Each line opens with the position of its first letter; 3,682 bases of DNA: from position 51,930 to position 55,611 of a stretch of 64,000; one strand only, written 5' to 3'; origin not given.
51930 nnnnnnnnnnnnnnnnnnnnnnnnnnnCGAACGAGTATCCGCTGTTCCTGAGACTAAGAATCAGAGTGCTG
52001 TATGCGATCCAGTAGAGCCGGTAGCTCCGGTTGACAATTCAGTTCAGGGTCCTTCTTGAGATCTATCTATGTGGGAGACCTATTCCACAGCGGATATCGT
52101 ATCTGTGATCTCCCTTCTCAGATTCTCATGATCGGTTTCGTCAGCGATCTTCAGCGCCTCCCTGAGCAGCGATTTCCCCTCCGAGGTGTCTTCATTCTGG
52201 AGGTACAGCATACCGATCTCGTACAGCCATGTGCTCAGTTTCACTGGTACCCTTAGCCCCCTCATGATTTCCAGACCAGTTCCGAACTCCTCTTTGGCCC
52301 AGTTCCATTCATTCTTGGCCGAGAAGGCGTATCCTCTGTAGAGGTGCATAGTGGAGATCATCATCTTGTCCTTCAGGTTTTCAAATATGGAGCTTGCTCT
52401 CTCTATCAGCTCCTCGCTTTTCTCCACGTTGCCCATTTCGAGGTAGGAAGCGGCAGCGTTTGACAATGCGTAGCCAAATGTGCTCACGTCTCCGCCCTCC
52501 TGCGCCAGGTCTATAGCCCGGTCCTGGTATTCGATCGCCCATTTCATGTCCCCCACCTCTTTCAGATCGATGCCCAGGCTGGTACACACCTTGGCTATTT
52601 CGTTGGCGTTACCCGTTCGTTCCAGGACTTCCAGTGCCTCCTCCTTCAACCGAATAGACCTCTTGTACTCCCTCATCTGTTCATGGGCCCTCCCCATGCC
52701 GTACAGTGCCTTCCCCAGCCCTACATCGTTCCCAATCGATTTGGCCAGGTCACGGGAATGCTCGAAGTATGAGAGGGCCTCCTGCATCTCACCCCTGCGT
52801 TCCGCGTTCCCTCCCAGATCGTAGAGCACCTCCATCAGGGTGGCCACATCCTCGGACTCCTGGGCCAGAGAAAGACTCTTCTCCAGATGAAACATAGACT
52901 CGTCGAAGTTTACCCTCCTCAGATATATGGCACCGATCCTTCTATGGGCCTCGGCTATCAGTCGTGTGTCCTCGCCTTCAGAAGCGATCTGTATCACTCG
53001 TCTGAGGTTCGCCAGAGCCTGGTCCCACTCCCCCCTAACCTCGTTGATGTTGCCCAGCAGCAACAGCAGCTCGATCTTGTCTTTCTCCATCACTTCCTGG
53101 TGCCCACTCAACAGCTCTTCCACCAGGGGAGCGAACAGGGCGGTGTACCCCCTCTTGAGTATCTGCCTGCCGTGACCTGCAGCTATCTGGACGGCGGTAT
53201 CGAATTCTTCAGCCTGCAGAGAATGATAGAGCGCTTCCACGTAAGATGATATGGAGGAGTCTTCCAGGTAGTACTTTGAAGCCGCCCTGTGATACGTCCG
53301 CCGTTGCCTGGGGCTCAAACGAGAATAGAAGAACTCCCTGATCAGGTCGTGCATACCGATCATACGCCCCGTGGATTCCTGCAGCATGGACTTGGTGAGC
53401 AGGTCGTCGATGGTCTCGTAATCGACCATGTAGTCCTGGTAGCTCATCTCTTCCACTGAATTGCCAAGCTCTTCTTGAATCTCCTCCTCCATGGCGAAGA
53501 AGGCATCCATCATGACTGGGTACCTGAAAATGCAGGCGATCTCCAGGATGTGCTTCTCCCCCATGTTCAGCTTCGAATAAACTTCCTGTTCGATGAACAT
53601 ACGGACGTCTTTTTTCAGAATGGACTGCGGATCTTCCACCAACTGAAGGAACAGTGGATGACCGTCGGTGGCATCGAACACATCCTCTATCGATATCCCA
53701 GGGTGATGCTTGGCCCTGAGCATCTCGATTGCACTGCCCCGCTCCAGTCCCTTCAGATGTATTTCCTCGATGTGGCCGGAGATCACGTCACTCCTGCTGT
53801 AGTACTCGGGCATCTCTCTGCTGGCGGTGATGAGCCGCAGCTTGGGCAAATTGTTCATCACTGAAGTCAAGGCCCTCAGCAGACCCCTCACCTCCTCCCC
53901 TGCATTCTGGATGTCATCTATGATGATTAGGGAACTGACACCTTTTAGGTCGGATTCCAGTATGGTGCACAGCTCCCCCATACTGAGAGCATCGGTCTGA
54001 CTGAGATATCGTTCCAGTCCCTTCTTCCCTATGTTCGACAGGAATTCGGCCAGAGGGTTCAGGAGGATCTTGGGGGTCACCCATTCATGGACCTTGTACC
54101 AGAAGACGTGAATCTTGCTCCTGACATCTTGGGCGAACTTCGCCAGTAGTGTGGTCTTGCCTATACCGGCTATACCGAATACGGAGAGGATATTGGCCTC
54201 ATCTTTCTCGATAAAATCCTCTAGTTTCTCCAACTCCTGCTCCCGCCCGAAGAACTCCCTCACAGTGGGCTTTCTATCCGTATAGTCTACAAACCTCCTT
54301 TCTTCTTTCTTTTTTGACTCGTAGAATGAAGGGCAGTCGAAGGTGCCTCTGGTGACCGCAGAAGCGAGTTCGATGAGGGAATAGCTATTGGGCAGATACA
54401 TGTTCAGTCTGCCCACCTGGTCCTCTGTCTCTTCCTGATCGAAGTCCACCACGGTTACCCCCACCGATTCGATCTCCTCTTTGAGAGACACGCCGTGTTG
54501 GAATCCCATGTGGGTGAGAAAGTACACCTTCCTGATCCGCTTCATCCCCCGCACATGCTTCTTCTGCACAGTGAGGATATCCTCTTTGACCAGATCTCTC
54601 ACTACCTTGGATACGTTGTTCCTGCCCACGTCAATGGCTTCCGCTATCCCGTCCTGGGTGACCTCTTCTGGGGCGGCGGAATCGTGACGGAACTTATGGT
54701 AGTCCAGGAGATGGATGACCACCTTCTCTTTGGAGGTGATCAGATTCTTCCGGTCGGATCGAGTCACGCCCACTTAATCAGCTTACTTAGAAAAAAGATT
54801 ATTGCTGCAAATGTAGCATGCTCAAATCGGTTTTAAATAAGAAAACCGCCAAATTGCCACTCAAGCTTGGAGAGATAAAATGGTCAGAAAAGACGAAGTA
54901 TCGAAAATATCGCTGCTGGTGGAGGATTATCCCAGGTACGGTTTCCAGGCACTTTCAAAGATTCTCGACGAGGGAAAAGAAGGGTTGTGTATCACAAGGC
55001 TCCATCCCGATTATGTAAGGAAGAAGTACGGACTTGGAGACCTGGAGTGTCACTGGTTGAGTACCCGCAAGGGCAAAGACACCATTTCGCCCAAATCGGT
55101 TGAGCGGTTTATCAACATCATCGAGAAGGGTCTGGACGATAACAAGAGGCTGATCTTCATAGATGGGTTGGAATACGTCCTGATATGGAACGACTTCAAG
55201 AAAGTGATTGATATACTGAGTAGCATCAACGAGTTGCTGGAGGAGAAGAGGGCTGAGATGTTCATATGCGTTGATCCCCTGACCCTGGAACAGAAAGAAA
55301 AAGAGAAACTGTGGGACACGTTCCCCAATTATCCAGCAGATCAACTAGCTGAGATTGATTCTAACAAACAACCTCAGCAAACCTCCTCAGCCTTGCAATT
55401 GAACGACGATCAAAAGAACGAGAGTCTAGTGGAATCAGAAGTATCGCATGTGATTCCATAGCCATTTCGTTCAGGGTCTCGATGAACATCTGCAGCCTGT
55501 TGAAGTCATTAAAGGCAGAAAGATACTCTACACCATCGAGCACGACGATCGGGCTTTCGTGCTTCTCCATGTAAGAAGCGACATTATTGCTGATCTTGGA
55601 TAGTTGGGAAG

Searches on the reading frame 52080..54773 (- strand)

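Call 23: search_protein_families(library=pfam, proteins=[window:52080-54773:-])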
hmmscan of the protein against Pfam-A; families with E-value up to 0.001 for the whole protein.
window:52080-54773:- (897 aa): 19 families
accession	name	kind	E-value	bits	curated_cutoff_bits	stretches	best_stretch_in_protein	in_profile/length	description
PF13424.12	TPR_12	-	2.7e-28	98.4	30.1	3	648-718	4-76/77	Tetratricopeptide repeat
PF07719.23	TPR_2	-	4.4e-21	73.7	27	0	607-638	1-32/34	Tetratricopeptide repeat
PF00515.34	TPR_1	-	3.7e-15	55.4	27.8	0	607-638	1-32/34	Tetratricopeptide repeat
PF01637.24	ATPase_2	-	1.3e-14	55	33.2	1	174-376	1-222/225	ATPase domain predominantly from Archaea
PF13191.12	AAA_16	-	4.3e-12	47.3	32.6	1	173-309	1-162/167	AAA ATPase domain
PF13181.12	TPR_8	-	2.5e-08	33.9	25.7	0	850-878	4-32/34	Tetratricopeptide repeat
PF13401.12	AAA_22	-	3.1e-08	34.4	27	1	192-305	4-110/130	AAA domain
PF00931.28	NB-ARC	-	5e-08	33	23.5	1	178-292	2-113/248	NB-ARC domain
PF17874.7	TPR_MalT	-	6.7e-08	32.6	45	1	564-678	77-192/336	MalT-like TPR region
PF13176.12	TPR_7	-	2.4e-07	30.8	27.9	0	689-718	1-30/36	Tetratricopeptide repeat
PF13174.12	TPR_6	-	7.4e-06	26.7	26.3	0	570-595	3-28/33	Tetratricopeptide repeat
PF25199.1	nSTAND_NTPase5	-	1.3e-05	25.5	34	1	182-320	30-134/145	Novel STAND NTPase 5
PF13374.12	TPR_10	-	1.9e-05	24.9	27.5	0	769-796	4-31/42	Tetratricopeptide repeat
PF25201.1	nSTAND6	-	2.1e-05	25.1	27.7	1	175-246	2-72/148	Novel STAND NTPase 6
PF13428.12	TPR_14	-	2.6e-05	24.9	23.5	0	568-596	2-30/44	Tetratricopeptide repeat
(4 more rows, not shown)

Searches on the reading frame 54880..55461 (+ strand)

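Call 23: search_protein_families(library=pfam, proteins=[window:54880-55461:+])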
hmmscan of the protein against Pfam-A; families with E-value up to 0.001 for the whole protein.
window:54880-55461:+ (193 aa): 1 family
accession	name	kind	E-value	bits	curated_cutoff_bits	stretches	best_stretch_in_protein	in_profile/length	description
PF05763.18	DUF835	-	8.7e-25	87.5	33.1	1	21-143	8-131/136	Protein of unknown function (DUF835)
